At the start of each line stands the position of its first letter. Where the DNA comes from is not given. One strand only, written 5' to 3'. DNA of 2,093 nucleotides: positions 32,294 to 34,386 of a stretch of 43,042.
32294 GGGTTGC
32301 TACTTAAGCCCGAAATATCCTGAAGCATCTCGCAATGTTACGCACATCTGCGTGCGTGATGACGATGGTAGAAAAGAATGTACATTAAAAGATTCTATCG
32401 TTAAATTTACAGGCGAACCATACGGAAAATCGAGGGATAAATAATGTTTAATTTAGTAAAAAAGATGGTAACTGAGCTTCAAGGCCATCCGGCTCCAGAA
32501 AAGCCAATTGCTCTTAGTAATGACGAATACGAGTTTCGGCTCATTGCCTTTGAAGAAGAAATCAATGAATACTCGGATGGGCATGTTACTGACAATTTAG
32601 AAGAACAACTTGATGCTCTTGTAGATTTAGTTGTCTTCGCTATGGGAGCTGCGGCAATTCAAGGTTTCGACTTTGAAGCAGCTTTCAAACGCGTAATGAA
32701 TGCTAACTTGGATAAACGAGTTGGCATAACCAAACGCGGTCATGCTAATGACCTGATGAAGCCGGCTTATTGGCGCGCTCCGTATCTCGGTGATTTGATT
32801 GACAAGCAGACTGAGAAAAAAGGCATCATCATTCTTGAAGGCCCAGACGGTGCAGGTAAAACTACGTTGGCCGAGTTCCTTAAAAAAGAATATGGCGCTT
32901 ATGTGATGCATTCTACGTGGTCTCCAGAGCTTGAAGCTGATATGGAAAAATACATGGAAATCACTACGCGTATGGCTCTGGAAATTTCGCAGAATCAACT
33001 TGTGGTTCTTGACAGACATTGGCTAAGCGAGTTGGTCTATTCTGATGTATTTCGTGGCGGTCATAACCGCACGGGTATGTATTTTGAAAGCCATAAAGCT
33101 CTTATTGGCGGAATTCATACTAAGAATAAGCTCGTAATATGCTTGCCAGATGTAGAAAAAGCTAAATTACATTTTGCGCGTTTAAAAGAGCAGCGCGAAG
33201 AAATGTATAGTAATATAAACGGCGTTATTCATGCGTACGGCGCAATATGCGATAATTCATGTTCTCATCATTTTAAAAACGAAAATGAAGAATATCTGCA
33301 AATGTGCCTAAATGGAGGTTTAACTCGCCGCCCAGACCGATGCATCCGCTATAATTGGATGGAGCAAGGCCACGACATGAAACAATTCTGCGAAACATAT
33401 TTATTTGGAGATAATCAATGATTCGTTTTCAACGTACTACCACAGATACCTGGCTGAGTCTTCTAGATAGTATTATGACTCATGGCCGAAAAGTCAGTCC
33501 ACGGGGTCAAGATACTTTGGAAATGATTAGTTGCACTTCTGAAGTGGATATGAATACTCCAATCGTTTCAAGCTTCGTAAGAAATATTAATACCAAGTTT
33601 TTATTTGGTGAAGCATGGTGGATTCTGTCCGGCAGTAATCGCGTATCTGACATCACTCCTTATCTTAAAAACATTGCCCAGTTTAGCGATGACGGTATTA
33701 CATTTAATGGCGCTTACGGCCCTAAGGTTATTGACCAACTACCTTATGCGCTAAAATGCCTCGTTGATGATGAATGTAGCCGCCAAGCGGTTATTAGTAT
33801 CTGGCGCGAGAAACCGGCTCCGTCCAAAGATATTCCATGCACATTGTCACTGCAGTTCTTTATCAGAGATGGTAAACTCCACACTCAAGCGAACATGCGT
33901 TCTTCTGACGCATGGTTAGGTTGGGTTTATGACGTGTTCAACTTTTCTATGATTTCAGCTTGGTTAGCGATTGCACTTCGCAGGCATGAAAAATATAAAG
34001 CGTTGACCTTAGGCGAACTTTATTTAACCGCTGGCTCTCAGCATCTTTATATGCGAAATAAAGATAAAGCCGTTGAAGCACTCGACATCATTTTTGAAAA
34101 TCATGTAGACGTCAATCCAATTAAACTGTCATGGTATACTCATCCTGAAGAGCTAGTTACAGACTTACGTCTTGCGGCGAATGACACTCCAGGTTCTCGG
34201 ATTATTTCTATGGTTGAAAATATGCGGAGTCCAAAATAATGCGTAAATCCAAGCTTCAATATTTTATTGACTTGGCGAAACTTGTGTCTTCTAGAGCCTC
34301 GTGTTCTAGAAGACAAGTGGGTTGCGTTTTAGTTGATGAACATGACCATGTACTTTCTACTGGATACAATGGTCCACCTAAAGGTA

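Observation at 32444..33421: Single polypeptide fusing a MazG-like NTP pyrophosphohydrolase to a dNMP-kinase-like P-loop domain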

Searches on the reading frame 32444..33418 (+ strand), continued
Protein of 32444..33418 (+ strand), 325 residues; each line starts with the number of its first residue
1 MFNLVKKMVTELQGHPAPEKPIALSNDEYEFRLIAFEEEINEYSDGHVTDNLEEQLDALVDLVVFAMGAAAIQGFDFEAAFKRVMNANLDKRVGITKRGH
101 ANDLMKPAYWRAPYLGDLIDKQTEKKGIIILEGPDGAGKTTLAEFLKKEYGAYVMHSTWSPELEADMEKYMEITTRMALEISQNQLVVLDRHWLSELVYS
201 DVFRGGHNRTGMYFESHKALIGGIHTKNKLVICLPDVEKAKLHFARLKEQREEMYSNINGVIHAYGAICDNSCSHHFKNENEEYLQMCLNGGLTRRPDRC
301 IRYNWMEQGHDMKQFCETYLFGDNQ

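Call 65: list_cluster_members(proteins=[P0001, P0002, P0021, P0009, P0034, P0035])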
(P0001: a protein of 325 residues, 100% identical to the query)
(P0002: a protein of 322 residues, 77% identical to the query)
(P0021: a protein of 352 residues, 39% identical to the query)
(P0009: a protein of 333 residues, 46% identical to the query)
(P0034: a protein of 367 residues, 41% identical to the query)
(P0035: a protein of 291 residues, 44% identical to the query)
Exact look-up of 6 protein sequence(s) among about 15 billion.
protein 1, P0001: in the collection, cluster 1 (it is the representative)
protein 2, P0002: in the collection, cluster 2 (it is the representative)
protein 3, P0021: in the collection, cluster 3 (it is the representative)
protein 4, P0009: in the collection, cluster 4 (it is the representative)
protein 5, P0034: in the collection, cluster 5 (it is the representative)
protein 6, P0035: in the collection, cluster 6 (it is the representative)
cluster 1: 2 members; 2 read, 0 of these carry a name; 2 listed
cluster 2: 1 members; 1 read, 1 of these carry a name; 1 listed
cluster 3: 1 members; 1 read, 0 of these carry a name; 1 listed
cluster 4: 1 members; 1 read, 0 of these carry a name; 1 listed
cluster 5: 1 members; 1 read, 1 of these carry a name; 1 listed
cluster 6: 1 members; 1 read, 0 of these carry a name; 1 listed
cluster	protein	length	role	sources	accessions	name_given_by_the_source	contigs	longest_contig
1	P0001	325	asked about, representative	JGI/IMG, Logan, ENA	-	-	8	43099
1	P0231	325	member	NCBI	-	-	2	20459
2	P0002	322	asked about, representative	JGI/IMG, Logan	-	hypothetical protein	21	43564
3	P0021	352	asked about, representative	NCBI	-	-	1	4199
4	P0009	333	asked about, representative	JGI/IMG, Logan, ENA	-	-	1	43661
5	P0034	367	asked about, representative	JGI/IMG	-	predicted HAD superfamily Cof-like phosphohydrolase/nicotinamide riboside kinase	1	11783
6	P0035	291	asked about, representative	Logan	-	-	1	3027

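Call 75: search_protein_families(library=pfam, proteins=[P0121, P0137, P0138, P0133, P0124, P0115, P0179], max_evalue=0.001)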
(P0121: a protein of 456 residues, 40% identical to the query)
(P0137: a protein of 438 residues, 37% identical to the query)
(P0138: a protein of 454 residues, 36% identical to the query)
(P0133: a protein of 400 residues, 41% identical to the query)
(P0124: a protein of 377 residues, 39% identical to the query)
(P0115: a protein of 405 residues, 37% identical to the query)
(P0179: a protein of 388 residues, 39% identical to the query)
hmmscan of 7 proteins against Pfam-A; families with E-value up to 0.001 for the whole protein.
P0121 (456 aa): 2 families
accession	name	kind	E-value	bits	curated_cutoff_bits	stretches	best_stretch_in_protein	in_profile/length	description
PF01503.22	PRA-PH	-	1.7e-11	44.8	21.3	1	8-90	1-86/86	Phosphoribosyl-ATP pyrophosphohydrolase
PF01637.24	ATPase_2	-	0.00078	19.8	33.2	0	126-185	19-78/225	ATPase domain predominantly from Archaea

P0137 (438 aa): 1 family
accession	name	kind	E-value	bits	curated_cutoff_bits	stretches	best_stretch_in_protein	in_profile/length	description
PF01503.22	PRA-PH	-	0.00063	20.5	21.3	0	23-93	1-77/86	Phosphoribosyl-ATP pyrophosphohydrolase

P0138 (454 aa): 1 family
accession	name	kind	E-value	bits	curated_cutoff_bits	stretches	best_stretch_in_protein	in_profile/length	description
PF01503.22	PRA-PH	-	5.7e-10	39.9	21.3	1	21-97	1-78/86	Phosphoribosyl-ATP pyrophosphohydrolase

P0133 (400 aa): 1 family
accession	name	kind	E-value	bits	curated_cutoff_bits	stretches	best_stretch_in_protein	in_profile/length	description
PF01503.22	PRA-PH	-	3.1e-11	44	21.3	1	18-102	1-86/86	Phosphoribosyl-ATP pyrophosphohydrolase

P0124 (377 aa): 1 family
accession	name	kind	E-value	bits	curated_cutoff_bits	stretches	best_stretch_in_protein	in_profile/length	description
PF13521.12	AAA_28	-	3.2e-06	27.9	27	0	194-216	2-24/164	AAA domain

P0115 (405 aa): 2 families
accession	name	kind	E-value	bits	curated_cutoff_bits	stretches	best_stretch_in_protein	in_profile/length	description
PF01503.22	PRA-PH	-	3.7e-06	27.7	21.3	1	28-155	1-86/86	Phosphoribosyl-ATP pyrophosphohydrolase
PF13521.12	AAA_28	-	3.6e-05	24.5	27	0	207-295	2-106/164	AAA domain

P0179 (388 aa): 1 family
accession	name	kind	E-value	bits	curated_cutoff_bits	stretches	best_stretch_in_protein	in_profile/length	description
PF13521.12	AAA_28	-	4.9e-06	27.3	27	1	141-245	2-118/164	AAA domain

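Call 79: find_encoding_contigs(protein=P0001, flank=1500, max_places=6)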
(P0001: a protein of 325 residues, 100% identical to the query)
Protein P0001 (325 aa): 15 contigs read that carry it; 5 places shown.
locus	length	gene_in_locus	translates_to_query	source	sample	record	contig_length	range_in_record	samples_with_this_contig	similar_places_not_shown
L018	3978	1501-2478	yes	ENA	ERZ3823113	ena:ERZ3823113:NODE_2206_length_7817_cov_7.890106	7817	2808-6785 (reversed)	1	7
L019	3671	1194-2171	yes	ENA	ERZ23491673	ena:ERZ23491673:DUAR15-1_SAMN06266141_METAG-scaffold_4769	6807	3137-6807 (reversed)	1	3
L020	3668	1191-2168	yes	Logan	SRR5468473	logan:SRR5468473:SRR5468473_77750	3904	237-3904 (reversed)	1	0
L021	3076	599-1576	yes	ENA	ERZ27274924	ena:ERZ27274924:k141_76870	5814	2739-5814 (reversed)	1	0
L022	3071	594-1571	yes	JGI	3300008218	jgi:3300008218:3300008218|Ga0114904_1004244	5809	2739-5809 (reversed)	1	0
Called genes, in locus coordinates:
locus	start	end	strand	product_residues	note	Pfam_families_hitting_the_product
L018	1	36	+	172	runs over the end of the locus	-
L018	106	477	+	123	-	-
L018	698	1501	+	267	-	PF13489:Methyltransf_23, PF13847:Methyltransf_31 (weak), PF08241:Methyltransf_11 (weak), PF08242:Methyltransf_12 (weak), PF13649:Methyltransf_25 (weak)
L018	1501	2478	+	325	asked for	PF01503:PRA-PH (weak), PF02223:Thymidylate_kin (faint), PF13521:AAA_28 (faint)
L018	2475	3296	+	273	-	PF00303:Thymidylat_synt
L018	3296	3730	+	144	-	PF00383:dCMP_cyt_deam_1, PF14437:MafB19-deam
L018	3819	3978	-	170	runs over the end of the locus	-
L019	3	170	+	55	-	?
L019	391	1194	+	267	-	PF13489:Methyltransf_23, PF13847:Methyltransf_31 (weak), PF08241:Methyltransf_11 (weak), PF08242:Methyltransf_12 (weak), PF13649:Methyltransf_25 (weak)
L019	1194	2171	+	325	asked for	PF01503:PRA-PH (weak), PF02223:Thymidylate_kin (faint), PF13521:AAA_28 (faint)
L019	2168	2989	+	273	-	PF00303:Thymidylat_synt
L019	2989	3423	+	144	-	PF00383:dCMP_cyt_deam_1, PF14437:MafB19-deam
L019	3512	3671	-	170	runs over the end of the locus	-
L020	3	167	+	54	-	?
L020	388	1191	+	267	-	PF13489:Methyltransf_23, PF13847:Methyltransf_31 (weak), PF08241:Methyltransf_11 (weak), PF08242:Methyltransf_12 (weak), PF13649:Methyltransf_25 (weak)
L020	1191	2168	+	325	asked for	PF01503:PRA-PH (weak), PF02223:Thymidylate_kin (faint), PF13521:AAA_28 (faint)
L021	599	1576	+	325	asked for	PF01503:PRA-PH (weak), PF02223:Thymidylate_kin (faint), PF13521:AAA_28 (faint)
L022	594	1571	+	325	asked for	PF01503:PRA-PH (weak), PF02223:Thymidylate_kin (faint), PF13521:AAA_28 (faint)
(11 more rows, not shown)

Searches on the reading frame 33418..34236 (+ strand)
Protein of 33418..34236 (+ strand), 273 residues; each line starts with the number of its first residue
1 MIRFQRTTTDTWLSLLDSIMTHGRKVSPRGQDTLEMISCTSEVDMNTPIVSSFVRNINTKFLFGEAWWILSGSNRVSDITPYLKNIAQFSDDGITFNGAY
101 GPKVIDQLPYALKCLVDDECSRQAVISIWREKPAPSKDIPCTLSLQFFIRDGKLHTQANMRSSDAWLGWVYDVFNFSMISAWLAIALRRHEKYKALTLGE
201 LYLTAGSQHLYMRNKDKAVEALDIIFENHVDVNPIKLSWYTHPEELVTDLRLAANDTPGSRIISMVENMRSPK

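Call 3: search_protein_families(library=pfam, proteins=[window:33418-34236:+], max_evalue=1)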
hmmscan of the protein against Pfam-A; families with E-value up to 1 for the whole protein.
window:33418-34236:+ (273 aa): 1 family
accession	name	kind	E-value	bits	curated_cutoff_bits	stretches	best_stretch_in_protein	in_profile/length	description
PF00303.24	Thymidylat_synt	-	5e-18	65.6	24.3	1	11-222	2-222/266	Thymidylate synthase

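Call 4: search_protein_families(library=phrogs, proteins=[window:33418-34236:+], max_evalue=0.01)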
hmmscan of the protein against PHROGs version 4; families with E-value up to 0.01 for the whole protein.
window:33418-34236:+ (273 aa): 4 families
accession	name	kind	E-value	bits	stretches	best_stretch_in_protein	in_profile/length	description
phrog_5131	-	DNA, RNA and nucleotide metabolism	8.9e-37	128.2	1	7-228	8-234/357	thymidylate synthase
phrog_160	-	DNA, RNA and nucleotide metabolism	1.1e-33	117.6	1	8-223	32-265/335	thymidylate synthase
phrog_3676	-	DNA, RNA and nucleotide metabolism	7.7e-26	92.1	1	44-220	50-236/351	thymidylate synthase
phrog_5682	-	DNA, RNA and nucleotide metabolism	1.2e-07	32.2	1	113-222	58-162/209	thymidylate synthase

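Call 21: search_solved_structures(query=window:33418-34236:+, max_evalue=0.001, show_alignments=4)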
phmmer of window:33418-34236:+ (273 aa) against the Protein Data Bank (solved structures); distinct sequences matched with E-value up to 0.001: 114 (the best 60 are shown).
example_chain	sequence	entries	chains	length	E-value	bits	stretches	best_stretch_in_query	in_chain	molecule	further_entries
5b6d_A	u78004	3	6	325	3.6e-25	92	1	9-223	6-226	CMP 5-hydroxymethylase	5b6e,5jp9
5jnh_A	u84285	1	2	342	3.8e-25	91.9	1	8-223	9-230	CMP 5-hydroxymethylase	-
3uwl_A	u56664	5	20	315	1.3e-11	47.6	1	104-224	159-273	Thymidylate synthase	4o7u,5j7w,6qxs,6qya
4h0r_A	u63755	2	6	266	1.7e-11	47.2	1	28-222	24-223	Thymidylate synthase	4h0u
1njc_A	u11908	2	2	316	2.3e-11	46.8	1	104-222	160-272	THYMIDYLATE SYNTHASE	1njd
1tsx_A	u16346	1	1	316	7.4e-11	45.1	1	104-222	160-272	THYMIDYLATE SYNTHASE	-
6auj_A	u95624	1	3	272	9.4e-11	44.7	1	11-211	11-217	Thymidylate synthase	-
1tda_A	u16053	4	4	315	1e-10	44.6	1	104-222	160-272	THYMIDYLATE SYNTHASE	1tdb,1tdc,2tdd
1lca_A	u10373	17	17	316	1e-10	44.6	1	104-222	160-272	THYMIDYLATE SYNTHASE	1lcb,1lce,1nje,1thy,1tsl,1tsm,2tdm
1bp0_A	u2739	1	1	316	1e-10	44.6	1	104-222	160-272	PROTEIN (THYMIDYLATE SYNTHASE)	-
1tsy_A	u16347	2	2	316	1e-10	44.6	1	104-222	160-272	THYMIDYLATE SYNTHASE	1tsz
1vzb_A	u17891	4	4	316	1e-10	44.6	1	104-222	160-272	THYMIDYLATE SYNTHASE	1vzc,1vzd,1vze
1vza_A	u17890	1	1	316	1.1e-10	44.6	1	104-222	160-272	THYMIDYLATE SYNTHASE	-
1jmi_A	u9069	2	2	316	1.3e-10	44.3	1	104-222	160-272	THYMIDYLATE SYNTHASE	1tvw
1tsv_A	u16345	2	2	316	1.9e-10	43.7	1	104-222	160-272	THYMIDYLATE SYNTHASE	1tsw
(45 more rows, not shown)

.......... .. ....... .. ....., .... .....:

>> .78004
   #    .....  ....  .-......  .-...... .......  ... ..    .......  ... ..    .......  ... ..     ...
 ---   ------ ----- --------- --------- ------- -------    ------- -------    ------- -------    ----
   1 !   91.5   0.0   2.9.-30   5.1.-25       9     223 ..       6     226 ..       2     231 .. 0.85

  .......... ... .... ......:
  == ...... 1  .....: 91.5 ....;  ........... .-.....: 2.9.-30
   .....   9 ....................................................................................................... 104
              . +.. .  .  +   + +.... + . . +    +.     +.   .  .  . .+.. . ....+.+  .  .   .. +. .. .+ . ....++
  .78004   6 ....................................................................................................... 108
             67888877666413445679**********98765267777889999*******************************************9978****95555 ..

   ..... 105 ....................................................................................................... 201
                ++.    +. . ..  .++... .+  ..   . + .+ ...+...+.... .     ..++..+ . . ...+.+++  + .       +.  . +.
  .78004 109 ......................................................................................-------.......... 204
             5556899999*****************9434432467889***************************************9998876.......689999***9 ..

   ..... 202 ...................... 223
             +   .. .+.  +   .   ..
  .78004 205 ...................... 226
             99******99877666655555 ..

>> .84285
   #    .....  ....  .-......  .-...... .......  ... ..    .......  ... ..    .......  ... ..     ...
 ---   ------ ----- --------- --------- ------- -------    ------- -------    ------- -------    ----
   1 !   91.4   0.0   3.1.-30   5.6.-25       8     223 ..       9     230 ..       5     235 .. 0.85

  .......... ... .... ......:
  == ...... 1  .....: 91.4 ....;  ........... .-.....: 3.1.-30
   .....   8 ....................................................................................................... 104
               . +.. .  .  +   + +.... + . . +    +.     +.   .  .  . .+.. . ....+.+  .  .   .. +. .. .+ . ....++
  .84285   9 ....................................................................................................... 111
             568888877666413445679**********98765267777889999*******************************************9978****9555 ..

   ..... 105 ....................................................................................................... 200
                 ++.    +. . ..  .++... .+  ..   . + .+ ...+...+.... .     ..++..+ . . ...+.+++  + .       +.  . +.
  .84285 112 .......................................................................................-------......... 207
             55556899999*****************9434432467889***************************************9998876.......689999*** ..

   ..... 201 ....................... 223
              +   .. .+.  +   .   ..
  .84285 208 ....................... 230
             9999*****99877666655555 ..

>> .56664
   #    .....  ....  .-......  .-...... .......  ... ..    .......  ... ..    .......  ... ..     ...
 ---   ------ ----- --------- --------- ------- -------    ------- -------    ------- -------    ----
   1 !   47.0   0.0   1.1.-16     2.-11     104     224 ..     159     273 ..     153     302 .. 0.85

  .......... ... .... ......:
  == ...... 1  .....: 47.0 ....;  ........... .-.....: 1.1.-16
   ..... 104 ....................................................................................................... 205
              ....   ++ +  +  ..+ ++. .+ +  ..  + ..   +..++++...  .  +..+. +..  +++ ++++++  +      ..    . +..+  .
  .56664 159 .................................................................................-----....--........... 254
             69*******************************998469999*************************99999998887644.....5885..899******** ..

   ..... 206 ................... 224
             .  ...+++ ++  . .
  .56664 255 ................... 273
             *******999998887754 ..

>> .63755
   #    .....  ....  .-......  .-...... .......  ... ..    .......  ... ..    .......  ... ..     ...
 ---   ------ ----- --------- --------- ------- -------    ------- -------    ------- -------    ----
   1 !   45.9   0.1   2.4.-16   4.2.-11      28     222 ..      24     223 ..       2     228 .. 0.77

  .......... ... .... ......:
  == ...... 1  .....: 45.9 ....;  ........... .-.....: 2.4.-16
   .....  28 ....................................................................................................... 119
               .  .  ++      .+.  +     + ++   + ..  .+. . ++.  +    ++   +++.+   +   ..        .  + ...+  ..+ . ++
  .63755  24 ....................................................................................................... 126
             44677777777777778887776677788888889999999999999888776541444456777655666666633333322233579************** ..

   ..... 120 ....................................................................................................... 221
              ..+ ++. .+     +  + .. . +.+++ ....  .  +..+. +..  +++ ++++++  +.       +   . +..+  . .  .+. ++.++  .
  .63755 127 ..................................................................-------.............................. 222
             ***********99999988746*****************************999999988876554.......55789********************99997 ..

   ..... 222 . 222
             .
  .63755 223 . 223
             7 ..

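Call 22: search_protein_families(library=ncbifam, proteins=[window:33418-34236:+], max_evalue=0.01)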
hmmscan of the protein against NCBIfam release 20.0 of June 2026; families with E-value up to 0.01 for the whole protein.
window:33418-34236:+ (273 aa): 6 families
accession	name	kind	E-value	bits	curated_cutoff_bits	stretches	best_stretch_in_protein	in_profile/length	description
NF002497.0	PRK01827.1-3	equivalog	1.4e-13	50.8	327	1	13-222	5-220/264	thymidylate synthase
TIGR03283.1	thy_syn_methano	equivalog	2.2e-12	46.9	174.55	1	6-217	6-200/201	thymidylate synthase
TIGR03284.1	thym_sym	equivalog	8.4e-12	44.9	108.35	1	103-222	139-252/296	thymidylate synthase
NF002499.0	PRK01827.1-5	equivalog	2.6e-11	43.3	405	1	102-219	106-217/264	thymidylate synthase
NF002496.0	PRK01827.1-2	equivalog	2.9e-11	43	325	1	103-218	161-270/318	thymidylate synthase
NF002495.0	PRK01827.1-1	equivalog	1.8e-07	31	327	1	44-222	48-232/279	thymidylate synthase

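Call 39: search_dna_similar(query=window:33418-34236:+, collection=phages, mode=protein, max_rows=40)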
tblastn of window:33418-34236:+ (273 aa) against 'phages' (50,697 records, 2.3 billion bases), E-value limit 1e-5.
Records with a match: 1439; places in all: 1508; records where one place covers at least 80% of the query: 64.
Best place of each record, by identity: <60% 1439.
By first word of the organism name: Escherichia 320; Salmonella 175; Bacillus 109; Pseudomonas 90; Acinetobacter 77; Klebsiella 74; Vibrio 67; Microbacterium 59; Shigella 49; Arthrobacter 34; and 68 more.
By host as written in the record: - 206; Escherichia coli 108; Microbacterium foliorum NRRL B-24224 37; Pseudomonas aeruginosa 32; Klebsiella pneumoniae 31; Arthrobacter sp. ATCC 21022 29; Escherichia coli O157:H7 28; Salmonella enterica 27; and 389 more.
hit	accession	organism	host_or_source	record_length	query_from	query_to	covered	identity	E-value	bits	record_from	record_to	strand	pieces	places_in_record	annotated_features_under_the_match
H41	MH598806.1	Pelagibacter phage HTVC119P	Candidatus Pelagibacter sp. HTCC7211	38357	19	223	75%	55.6%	2e-67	231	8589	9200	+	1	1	thymidylate synthase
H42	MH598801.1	Pelagibacter phage HTVC200P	Candidatus Pelagibacter sp. FZCC0015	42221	26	223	73%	57.5%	3e-68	234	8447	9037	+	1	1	thymidylate synthase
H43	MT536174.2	Stenotrophomonas phage vB_SmaS-AXL_3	Stenotrophomonas maltophilia D1585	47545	19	222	75%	52.4%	5e-64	222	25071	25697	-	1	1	thymidylate synthase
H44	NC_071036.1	Stenotrophomonas phage vB_SmaS-AXL_3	Stenotrophomonas maltophilia D1585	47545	19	222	75%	52.4%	5e-64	222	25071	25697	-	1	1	thymidylate synthase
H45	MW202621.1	Caudoviricetes sp.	Manatee Spring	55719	19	262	89%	42.7%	7e-54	193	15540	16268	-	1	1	pyrimidine hmase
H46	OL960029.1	Pseudoxanthomonas phage PW916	Pseudoxanthomonas kaohsiungensis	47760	19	222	75%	50.5%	6e-63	219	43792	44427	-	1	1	deoxyuridylate hydroxymethyltransferase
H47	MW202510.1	Caudoviricetes sp.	Manatee Spring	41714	25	272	91%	39.0%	6e-54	193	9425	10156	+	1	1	pyrimidine hmase | deoxycytidylate deaminase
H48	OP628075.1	Lysinibacillus phage vB_LfM_LysYB1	Lysinibacillus fusiformis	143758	20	245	83%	31.8%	7e-17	86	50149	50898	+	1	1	thymidylate synthase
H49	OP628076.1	Lysinibacillus phage vB_LfM_LysYB2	Lysinibacillus fusiformis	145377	20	245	83%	31.8%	7e-17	86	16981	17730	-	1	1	thymidylate synthase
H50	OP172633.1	Agathobaculum phage AB434P2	Agathobaculum butyriciproducens DA434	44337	35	215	66%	39.6%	2e-31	128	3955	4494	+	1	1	deoxyuridylate hydroxymethyltransferase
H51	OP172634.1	Agathobaculum phage AB434P3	Agathobaculum butyriciproducens DA434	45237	35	215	66%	39.6%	2e-31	128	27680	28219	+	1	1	deoxyuridylate hydroxymethyltransferase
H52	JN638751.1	Bacillus phage G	Bacillus megaterium str. ATCC 43725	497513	19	228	77%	33.3%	2e-27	116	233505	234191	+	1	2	319: gp319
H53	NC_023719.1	Bacillus phage G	Bacillus megaterium str. ATCC 43725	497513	19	228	77%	33.3%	2e-27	116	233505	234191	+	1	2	319: thymidylate synthase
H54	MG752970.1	Ralstonia phage RsoM2USA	Ralstonia solanacearum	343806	19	246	84%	29.9%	3e-17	87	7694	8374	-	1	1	hypothetical protein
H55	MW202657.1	Caudoviricetes sp.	Manatee Spring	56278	43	239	72%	34.6%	2e-20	96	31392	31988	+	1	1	pyrimidine hmase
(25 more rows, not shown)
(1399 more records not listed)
